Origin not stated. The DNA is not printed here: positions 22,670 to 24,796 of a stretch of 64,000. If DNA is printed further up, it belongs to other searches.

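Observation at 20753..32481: Candidate undescribed system: sulfur-trafficking genes combined with radical-SAM and polyprenyl-linked glycosylation genes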

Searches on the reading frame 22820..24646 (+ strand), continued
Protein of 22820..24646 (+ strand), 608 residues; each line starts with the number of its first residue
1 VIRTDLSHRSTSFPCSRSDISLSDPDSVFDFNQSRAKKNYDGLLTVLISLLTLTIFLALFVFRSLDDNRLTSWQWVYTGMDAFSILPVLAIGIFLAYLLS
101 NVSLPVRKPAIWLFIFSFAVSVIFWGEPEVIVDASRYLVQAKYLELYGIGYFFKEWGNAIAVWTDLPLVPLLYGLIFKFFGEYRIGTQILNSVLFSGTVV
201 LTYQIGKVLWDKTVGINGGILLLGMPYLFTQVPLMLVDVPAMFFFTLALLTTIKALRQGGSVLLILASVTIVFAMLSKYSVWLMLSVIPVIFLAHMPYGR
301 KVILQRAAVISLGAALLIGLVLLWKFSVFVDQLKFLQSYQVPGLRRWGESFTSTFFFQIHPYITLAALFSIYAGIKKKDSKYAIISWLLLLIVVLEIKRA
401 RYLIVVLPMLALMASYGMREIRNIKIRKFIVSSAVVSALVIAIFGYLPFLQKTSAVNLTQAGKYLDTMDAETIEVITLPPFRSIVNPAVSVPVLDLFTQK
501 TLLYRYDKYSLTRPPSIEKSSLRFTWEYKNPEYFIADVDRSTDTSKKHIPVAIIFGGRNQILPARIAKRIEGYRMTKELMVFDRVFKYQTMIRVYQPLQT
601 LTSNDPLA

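Call 53: predict_structure(alignment_id=A1)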
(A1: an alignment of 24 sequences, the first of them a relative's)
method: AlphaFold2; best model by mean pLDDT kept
length: 608 residues; sequences in the alignment: 24
mean_pLDDT: 78.8   pTM: 0.82
mean pLDDT of the five models: 78.8, 76.9, 76.5, 76.2, 67.2
residues with pLDDT >= 90: 206; 70-90: 243; 50-70: 104; < 50: 55
segments of 3 or more residues with pLDDT < 50: 1-33, 535-545, 600-608
pLDDT, mean of each block of 10 residues (from residue 1): 32 33 36 59 89 86 66 53 86 92 80 94 72 68 79 79 75 84 78 95 97 95 86 72 96 95 97 92 94 94 96 95 88 77 67 82 93 93 93 82 88 96 91 92 80 74 87 80 69 81 69 68 62 46 56 81 83 87 65 81 41
secondary structure, 60 per line:
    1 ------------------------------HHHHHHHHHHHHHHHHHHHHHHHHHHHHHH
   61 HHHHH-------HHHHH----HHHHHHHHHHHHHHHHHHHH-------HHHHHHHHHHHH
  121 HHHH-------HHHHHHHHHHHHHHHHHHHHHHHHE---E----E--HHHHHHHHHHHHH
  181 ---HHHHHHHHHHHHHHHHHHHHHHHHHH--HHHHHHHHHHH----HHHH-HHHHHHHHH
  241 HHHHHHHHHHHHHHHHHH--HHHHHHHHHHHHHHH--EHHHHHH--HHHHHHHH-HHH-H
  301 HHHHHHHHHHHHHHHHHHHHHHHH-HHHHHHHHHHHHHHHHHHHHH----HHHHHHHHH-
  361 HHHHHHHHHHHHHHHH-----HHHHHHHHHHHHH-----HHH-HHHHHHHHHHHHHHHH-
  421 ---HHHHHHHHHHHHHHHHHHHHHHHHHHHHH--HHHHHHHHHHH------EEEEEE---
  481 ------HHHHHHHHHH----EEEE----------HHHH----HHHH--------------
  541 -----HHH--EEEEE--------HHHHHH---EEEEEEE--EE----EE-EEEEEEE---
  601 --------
elements in order: H31-65 H73-77 H82-101 H109-124 H132-155 H168-180 H184-209 H212-222 H227-230 H232-258 H261-275 H279-284 H287-294 H300-324 H326-346 H351-359 H361-376 H382-394 H404-419 H424-452 H455-465 E472-477 H487-496 E501-504 H515-518 H523-526 E551-555 H564-569 E573-579 E591-597

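Call 59: fold_search(model_id=the predicted structure, library=pdb)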
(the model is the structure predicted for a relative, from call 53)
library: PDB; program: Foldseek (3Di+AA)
matches with E <= 10: 486; with E <= 0.001: 21
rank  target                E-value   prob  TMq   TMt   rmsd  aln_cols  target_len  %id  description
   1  6ftg_5                2.6e-07  1.00  0.43  0.41  12.6       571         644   13  Subtomogram average of OST-containing ribosome-translocon complexes from canine rough microsomal membranes (released 2018-03-21)
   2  9n9j_I                1.6e-06  1.00  0.40  0.36  12.9       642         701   12  Structure of a GRP94 folding intermediate engaged with a CCDC134- and FKBP11-bound secretory translocon (released 2025-11-19)
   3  5f15                  1.9e-06  1.00  0.49  0.54   7.9       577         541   11  Crystal Structure of ArnT from Cupriavidus metallidurans bound to Undecaprenyl phosphate (released 2016-02-17)
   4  5ezm                  7.7e-06  1.00  0.47  0.52   8.7       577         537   10  Crystal Structure of ArnT from Cupriavidus metallidurans in the apo state (released 2016-02-17)
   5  8b6l_I                7.7e-06  1.00  0.39  0.36  13.2       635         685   13  Subtomogram average of the human Sec61-TRAP-OSTA-translocon (released 2022-12-07)
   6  8agc_A                8.7e-06  1.00  0.42  0.38  10.7       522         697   12  Structure of yeast oligosaccharylransferase complex with lipid-linked oligosaccharide and non-acceptor peptide bound (released 2022-12-07)
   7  7oci_F                9.0e-06  1.00  0.42  0.40  10.2       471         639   12  Cryo-EM structure of yeast Ost6p containing oligosaccharyltransferase complex (released 2022-02-16)
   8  8age_A                9.8e-06  1.00  0.43  0.41  10.1       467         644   13  Structure of yeast oligosaccharylransferase complex with acceptor peptide bound (released 2022-12-07)
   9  6ezn_F                1.2e-05  1.00  0.43  0.41  12.5       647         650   12  Cryo-EM structure of the yeast oligosaccharyltransferase (OST) complex (released 2018-01-17)
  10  6s7o_A                1.4e-05  1.00  0.40  0.38  11.6       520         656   13  Cryo-EM structure of human oligosaccharyltransferase complex OST-A (released 2019-12-18)
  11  9s6t_A                1.6e-05  1.00  0.52  0.63   6.7       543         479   12  Ternary cryo-EM structure of chicken ALG12 with Dol25-PP-GlcNAc2Man7, Dol25-P-Man, and Fab (released 2026-03-18)
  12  8agb_A                1.6e-05  1.00  0.42  0.40  11.4       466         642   12  Structure of yeast oligosaccharylransferase complex with lipid-linked oligosaccharide bound (released 2022-12-07)
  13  8pn9_A                4.2e-05  1.00  0.40  0.38  11.5       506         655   13  Structure of human oligosaccharyltransferase OST-A complex bound to NGI-1 (released 2024-05-08)
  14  3rce_A                6.4e-05  1.00  0.41  0.37  11.5       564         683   13  Bacterial oligosaccharyltransferase PglB (released 2011-06-15)
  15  5ogl_A                7.2e-05  1.00  0.42  0.37  11.0       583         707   13  Structure of bacterial oligosaccharyltransferase PglB in complex with an acceptor peptide and an lipid-linked oligosac (released 2017-10-25)
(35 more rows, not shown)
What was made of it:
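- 22820..24646 (+): GT-C glycosyltransferase (PMT_2/GT39-like) with an invariant DDNR motif in the first periplasmic loop and a conserved C-terminal periplasmic domain. AF2 and Foldseek matches to STT3, PglB, ArnT, ALG12 and PMT (calls 53, 59).
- On ArnC/ArnT-type lipid-linked glycosylation pair: Foldseek: ArnT 5f15 TM 0.49/0.54, ALG12 0.52/0.63, STT3/PglB E down to 2.6e-7 (call 59).
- Closest known: Mycobacterial furanose glycosylation. Same: AftA, AftB and EmbB appear among the structural matches (call 59).
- Checked: The AF2 model (pLDDT 78.8, pTM 0.82, call 53) matches STT3/PglB, ArnT, ALG12 and PMT (call 59).
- The GT-C fold is confirmed (call 59).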

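Call 78: search_protein_families(library=ncbifam, proteins=[L003:9478-9975:+, L003:10001-11881:+, L003:14009-14473:+, L003:14496-15926:+, L003:17512-18591:-, L003:18592-19650:-, L003:20338-21303:+, L003:7581-8726:-, L003:7005-7520:+, L003:8871-9173:+], max_evalue=0.001)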
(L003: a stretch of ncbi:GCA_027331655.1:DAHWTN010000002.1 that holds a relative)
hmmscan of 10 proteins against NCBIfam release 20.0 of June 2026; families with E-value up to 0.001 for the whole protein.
L003:9478-9975:+ (165 aa): 12 families
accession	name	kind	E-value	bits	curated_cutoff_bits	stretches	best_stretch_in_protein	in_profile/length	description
NF005902.0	PRK07878.1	equivalog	4.1e-12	45.7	647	1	44-142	286-384/392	adenylyltransferase/sulfurtransferase MoeZ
NF005646.0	PRK07411.1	equivalog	2.5e-09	36.7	633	1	45-141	282-381/390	molybdopterin-synthase adenylyltransferase MoeB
NF006444.0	PRK08762.1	equivalog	3.3e-08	32.6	449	1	54-154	21-121/387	molybdopterin-synthase adenylyltransferase MoeB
NF045694.1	seleno_TsoB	exception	1.7e-07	29.7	805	1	4-104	3-99/572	rhodanese/DsbD fusion-like selenoprotein TsoB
NF007627.0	PRK10287.1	equivalog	4.3e-07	30.1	102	1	66-129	24-87/104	thiosulfate sulfurtransferase PspE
NF045521.1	rhoda_near_glyco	subfamily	5.9e-07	29.4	145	1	43-116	16-84/144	rhodanese homology domain-containing protein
TIGR02981.1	phageshock_pspE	exception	7.7e-07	29.4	126.3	1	65-128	21-84/101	thiosulfate sulfurtransferase PspE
NF008750.0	PRK11784.1-2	equivalog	1e-05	24.8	241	1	56-87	9-40/346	tRNA 2-selenouridine(34) synthase MnmH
TIGR04568.1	arch_SelU_Nterm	equivalog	1.7e-05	24.8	200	1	52-98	93-139/215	selenouridine synthase SelU-like subunit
NF008752.0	PRK11784.1-4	equivalog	7.3e-05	21.7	266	1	64-87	20-43/357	tRNA 2-selenouridine(34) synthase MnmH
NF001195.0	PRK00162.1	equivalog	9.9e-05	22.6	102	1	56-115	14-71/108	thiosulfate sulfurtransferase GlpE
NF041203.1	rhodanese_LYCAU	equivalog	0.00016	21.3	115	1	43-110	19-84/126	rhodanese-related (seleno)protein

L003:10001-11881:+ (626 aa): 0 families

L003:14009-14473:+ (154 aa): 5 families
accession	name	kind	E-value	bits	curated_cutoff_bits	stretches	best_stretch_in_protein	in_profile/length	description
NF012000.0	PRK15456.1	equivalog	7.4e-09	35.8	189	1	47-154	37-142/142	universal stress protein UspG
NF011581.0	PRK15005.1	equivalog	2.6e-08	34.2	166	1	91-154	81-144/144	universal stress protein UspF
NF007512.0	PRK10116.1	equivalog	5.1e-06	26.6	167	1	2-153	4-137/142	universal stress protein UspC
NF008380.0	PRK11175.1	equivalog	6.9e-05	21.9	227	1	85-153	230-299/313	universal stress protein UspE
NF011698.0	PRK15118.1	equivalog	0.00041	20.5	202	0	2-153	4-137/144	universal stress protein UspA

L003:14496-15926:+ (476 aa): 28 families (the best 25 are shown)
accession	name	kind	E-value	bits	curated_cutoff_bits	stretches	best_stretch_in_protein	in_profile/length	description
NF005548.0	PRK07208.1-4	equivalog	7.3e-135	450.3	389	1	5-474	3-453/488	hypothetical protein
NF005545.0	PRK07208.1-1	equivalog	8.9e-103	344.3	451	1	5-473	7-463/504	hypothetical protein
NF005546.0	PRK07208.1-2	equivalog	2.1e-93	313.7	418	2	77-474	108-505/527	hypothetical protein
NF005547.0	PRK07208.1-3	equivalog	2.2e-93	313.5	380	1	3-472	2-442/465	hypothetical protein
NF005549.0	PRK07208.1-5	equivalog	6.5e-67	226.2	587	2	77-471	109-511/534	hypothetical protein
NF005560.0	PRK07233.1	equivalog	1.1e-32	113.5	252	1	8-473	3-430/435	hypothetical protein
TIGR00031.1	UDP-GALP_mutase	equivalog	6e-19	68.2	303.75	2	8-180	4-176/378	UDP-galactopyranose mutase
NF008845.0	PRK11883.1-5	equivalog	2.1e-15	56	560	1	4-120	3-122/468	protoporphyrinogen oxidase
TIGR00562.1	proto_IX_ox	equivalog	3.9e-12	45.5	97.85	1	6-173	3-175/470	protoporphyrinogen oxidase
NF008841.0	PRK11883.1-1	equivalog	6.5e-12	45.1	517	1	7-114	5-112/453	protoporphyrinogen oxidase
TIGR03467.1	HpnE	equivalog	4e-10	39.6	283.05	1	8-82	1-77/430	hydroxysqualene dehydroxylase HpnE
NF058655.1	CrtID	equivalog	8.2e-09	34.8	640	1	8-60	1-53/478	bifunctional phytoene desaturase/3,4-desaturase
TIGR02733.1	desat_CrtD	equivalog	2.8e-08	32.9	549.7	1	6-58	2-54/492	C-3',4' desaturase CrtD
NF042421.1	hydcarot_desat_CrtD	equivalog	3.4e-07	29.1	500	1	9-91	5-86/487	1-hydroxycarotenoid 3,4-desaturase CrtD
TIGR02734.1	crtI_fam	subfamily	6e-07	28.5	238.1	1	8-59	1-52/504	phytoene desaturase family protein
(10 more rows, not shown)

L003:17512-18591:- (359 aa): 53 families (the best 25 are shown)
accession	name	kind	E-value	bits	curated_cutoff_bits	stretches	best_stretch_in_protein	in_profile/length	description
TIGR04545.1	rSAM_ahbD_hemeb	equivalog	3.5e-20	72.7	500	1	22-334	4-307/339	heme b synthase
TIGR04053.2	TIGR04053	equivalog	6.7e-19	68.3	395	1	14-332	4-332/366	TIGR04053 family radical SAM/SPASM domain-containing protein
TIGR04068.1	rSAM_ocin_clost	equivalog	8.8e-19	67.7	500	1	14-337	80-418/462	Cys-rich peptide radical SAM maturase CcpM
TIGR04055.1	rSAM_NirJ2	equivalog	3.1e-18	66.4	500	1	23-309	5-271/326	putative heme d1 biosynthesis radical SAM protein NirJ2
NF050035.1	rSAM_WgK_link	exception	7.7e-16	58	650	1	15-236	6-215/367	radical SAM/SPASM peptide maturase WgkB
NF045574.1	sacti_mat_StsB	exception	1.7e-15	56.9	625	1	19-205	97-266/466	StsB family radical SAM/SPASM domain sactipeptide maturase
TIGR03961.1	rSAM_PTO1314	hypoth_equivalog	7.5e-15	55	306.05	1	8-323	13-294/332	PTO1314 family radical SAM protein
TIGR04546.1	rSAM_ahbC_deAc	equivalog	1.1e-14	54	650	1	15-194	37-202/390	12,18-didecarboxysiroheme deacetylase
NF012164.0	AlbA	equivalog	2e-14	52.9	850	1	16-332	111-397/442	subtilosin maturase AlbA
NF047865.1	rSAM_PapB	equivalog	2.3e-14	53.3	340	1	20-333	5-304/330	PapB family radical SAM/SPASM ranthipeptide maturase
TIGR04051.1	rSAM_NirJ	equivalog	4e-14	52.4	515.45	1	23-205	7-175/354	heme d1 biosynthesis radical SAM protein NirJ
TIGR04054.1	rSAM_NirJ1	equivalog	4.1e-14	52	650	1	21-195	39-200/387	putative heme d1 biosynthesis radical SAM protein NirJ1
NF001199.0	PRK00164.2-1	equivalog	8.2e-14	51.4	231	1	14-333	8-306/308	GTP 3',8-cyclase MoaA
TIGR04133.1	rSAM_w_lipo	hypoth_equivalog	8.6e-13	47.9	425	1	19-228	25-226/350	TIGR04133 family radical SAM/SPASM protein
TIGR03977.1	rSAM_pair_HxsC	equivalog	1.1e-12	47.5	267.9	1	10-240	17-235/292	His-Xaa-Ser system radical SAM maturase HxsC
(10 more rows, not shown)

L003:18592-19650:- (352 aa): 22 families
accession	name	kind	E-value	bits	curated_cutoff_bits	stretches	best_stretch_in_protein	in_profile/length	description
TIGR04283.1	glyco_like_mftF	equivalog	1.8e-21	76.8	182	1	28-213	1-180/221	TIGR04283 family arsenosugar biosynthesis glycosyltransferase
TIGR03965.1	mycofact_glyco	equivalog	5.1e-20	71.8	280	1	26-119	74-172/467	mycofactocin biosynthesis glycosyltransferase MftF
NF041875.1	EPS_EpsD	equivalog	4.8e-19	68.9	370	1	28-241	1-230/325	exopolysaccharide biosynthesis glycosyltransferase EpsD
NF007482.0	PRK10073.1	equivalog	3.2e-16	59.3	423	1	23-116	3-100/334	glycosyltransferase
NF047683.1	TeichurnBiosyTuaG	equivalog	8.7e-15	55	400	1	24-119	4-104/252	teichuronic acid biosynthesis protein TuaG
TIGR03937.1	PgaC_IcaA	equivalog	2.2e-14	53.3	422.3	1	24-121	43-145/407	poly-beta-1,6-N-acetyl-D-glucosamine synthase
NF038299.1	EPS_HpsN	equivalog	3.1e-10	39.5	425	1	27-121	2-101/317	hormogonium polysaccharide biosynthesis glycosyltransferase HpsN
NF038302.1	EPS_HpsE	equivalog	1.2e-09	37.6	300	1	28-117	3-102/307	hormogonium polysaccharide biosynthesis glycosyltransferase HpsE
TIGR03111.1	glyc2_xrt_Gpos1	hypoth_equivalog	1.8e-08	33.6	363.95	1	27-119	50-149/439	TIGR03111 family XrtG-associated glycosyltransferase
NF050819.1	PolSacchBiosHfsG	equivalog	1.2e-07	31.2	500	1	27-118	13-108/302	polysaccharide biosynthesis protein HfsG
TIGR04242.1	nodulat_NodC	equivalog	3.5e-07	29.5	550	1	25-131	47-161/395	chitooligosaccharide synthase NodC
NF050050.1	ProtGlycPglI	equivalog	3.2e-06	26.7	500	1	28-125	4-108/306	GalNAc(5)-diNAcBac-PP-undecaprenol beta-1,3-glucosyltransferase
NF010496.0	PRK13915.1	equivalog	4e-06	26.1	262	1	7-128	14-141/307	glucosyl-3-phosphoglycerate synthase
NF053739.1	GlytfEpsEBac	equivalog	5.4e-06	25.6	450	1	28-76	3-51/265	glycosyltransferase EpsE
TIGR03469.1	HpnB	hypoth_equivalog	6.4e-06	25.4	379.25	1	28-80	46-99/386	hopene-associated glycosyltransferase HpnB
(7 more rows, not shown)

L003:20338-21303:+ (321 aa): 16 families
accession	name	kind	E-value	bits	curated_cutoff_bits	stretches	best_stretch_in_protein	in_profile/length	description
NF008557.0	PRK11493.1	equivalog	2e-24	86.2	250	1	54-299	39-279/281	3-mercaptopyruvate sulfurtransferase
NF008750.0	PRK11784.1-2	equivalog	6.7e-10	38.6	241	0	42-68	12-38/346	tRNA 2-selenouridine(34) synthase MnmH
NF006444.0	PRK08762.1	equivalog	7.8e-10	37.9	449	1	243-293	60-111/387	molybdopterin-synthase adenylyltransferase MoeB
NF045521.1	rhoda_near_glyco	subfamily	1.3e-09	38.1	145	1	187-299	27-117/144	rhodanese homology domain-containing protein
NF008752.0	PRK11784.1-4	equivalog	2.5e-09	36.4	266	0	47-68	20-41/357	tRNA 2-selenouridine(34) synthase MnmH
NF040901.1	SeO3_TeO2_ExtH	equivalog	2.9e-08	33.1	200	1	33-156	56-182/430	selenite/tellurite reduction operon rhodanese-like protein ExtH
NF041203.1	rhodanese_LYCAU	equivalog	1.1e-07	31.6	115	0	241-299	66-125/126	rhodanese-related (seleno)protein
NF045694.1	seleno_TsoB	exception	8.1e-07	27.5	805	0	166-303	35-162/572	rhodanese/DsbD fusion-like selenoprotein TsoB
NF005646.0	PRK07411.1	equivalog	1.4e-06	27.7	633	0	188-293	296-383/390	molybdopterin-synthase adenylyltransferase MoeB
TIGR03167.1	tRNA_sel_U_synt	equivalog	1.8e-06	27.6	219.75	0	47-69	4-26/311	tRNA 2-selenouridine(34) synthase MnmH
NF007627.0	PRK10287.1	equivalog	5.2e-06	26.6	102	0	214-282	35-91/104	thiosulfate sulfurtransferase PspE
NF001195.0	PRK00162.1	equivalog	8.3e-06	26.1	102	0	40-68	15-43/108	thiosulfate sulfurtransferase GlpE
TIGR02981.1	phageshock_pspE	exception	2.7e-05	24.4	126.3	0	214-281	33-88/101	thiosulfate sulfurtransferase PspE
NF005902.0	PRK07878.1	equivalog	3.6e-05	22.8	647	0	177-290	289-382/392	adenylyltransferase/sulfurtransferase MoeZ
TIGR04568.1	arch_SelU_Nterm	equivalog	8.3e-05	22.5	200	0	25-68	85-126/215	selenouridine synthase SelU-like subunit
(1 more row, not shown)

L003:7581-8726:- (381 aa): 24 families
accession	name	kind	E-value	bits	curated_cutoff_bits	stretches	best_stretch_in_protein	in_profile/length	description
TIGR03402.1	FeS_nifS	equivalog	1.4e-134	448.7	530.75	1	2-376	1-367/379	cysteine desulfurase NifS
NF010611.0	PRK14012.1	equivalog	1.8e-121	405.9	548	1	2-379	7-379/406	IscS subfamily cysteine desulfurase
TIGR03235.1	DNA_S_dndA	equivalog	3.1e-121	405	480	1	3-359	1-353/353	cysteine desulfurase DndA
TIGR02006.1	IscS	equivalog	1.6e-120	402.8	643.2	1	2-379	5-375/402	IscS subfamily cysteine desulfurase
TIGR03403.1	nifS_epsilon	equivalog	8.4e-100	334.2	587.7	1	2-379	1-373/382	NifS family cysteine desulfurase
NF002806.0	PRK02948.1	subfamily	1.3e-96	323.9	304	1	1-375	1-368/381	IscS subfamily cysteine desulfurase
TIGR01977.1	am_tr_V_EF2568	hypoth_equivalog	7e-49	166.8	377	1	2-376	1-374/376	cysteine desulfurase family protein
TIGR01979.1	sufS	subfamily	5.6e-45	153.9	475.1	1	1-232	19-247/403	SufS family cysteine desulfurase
NF041166.1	f2_encap_cargo1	exception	2.2e-34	119.6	800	1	1-373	246-618/623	family 2A encapsulin nanocompartment cargo protein cysteine desulfurase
NF040779.1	Sec_lyase_SclA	exception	8.4e-32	110.5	525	1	2-375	1-373/378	selenocysteine lyase SclA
NF006791.0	PRK09295.1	equivalog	1.3e-29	103.5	661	1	1-224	24-242/406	cysteine desulfurase SufS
TIGR01976.1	am_tr_V_VC1184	hypoth_equivalog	4.4e-27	95.4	352.35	1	1-223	19-234/401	cysteine desulfurase-like protein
NF008126.0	PRK10874.1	equivalog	4e-26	92.1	607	1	2-222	21-236/401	cysteine desulfurase CsdA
TIGR03392.1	FeS_syn_CsdA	equivalog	6.1e-25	88.2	493.6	1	2-222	18-233/398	cysteine desulfurase CsdA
TIGR04343.1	egtE_PLP_lyase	equivalog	1.1e-15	57.3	400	1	41-228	52-225/370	ergothioneine biosynthesis PLP-dependent enzyme EgtE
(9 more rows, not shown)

L003:7005-7520:+ (171 aa): 0 families

L003:8871-9173:+ (100 aa): 0 families
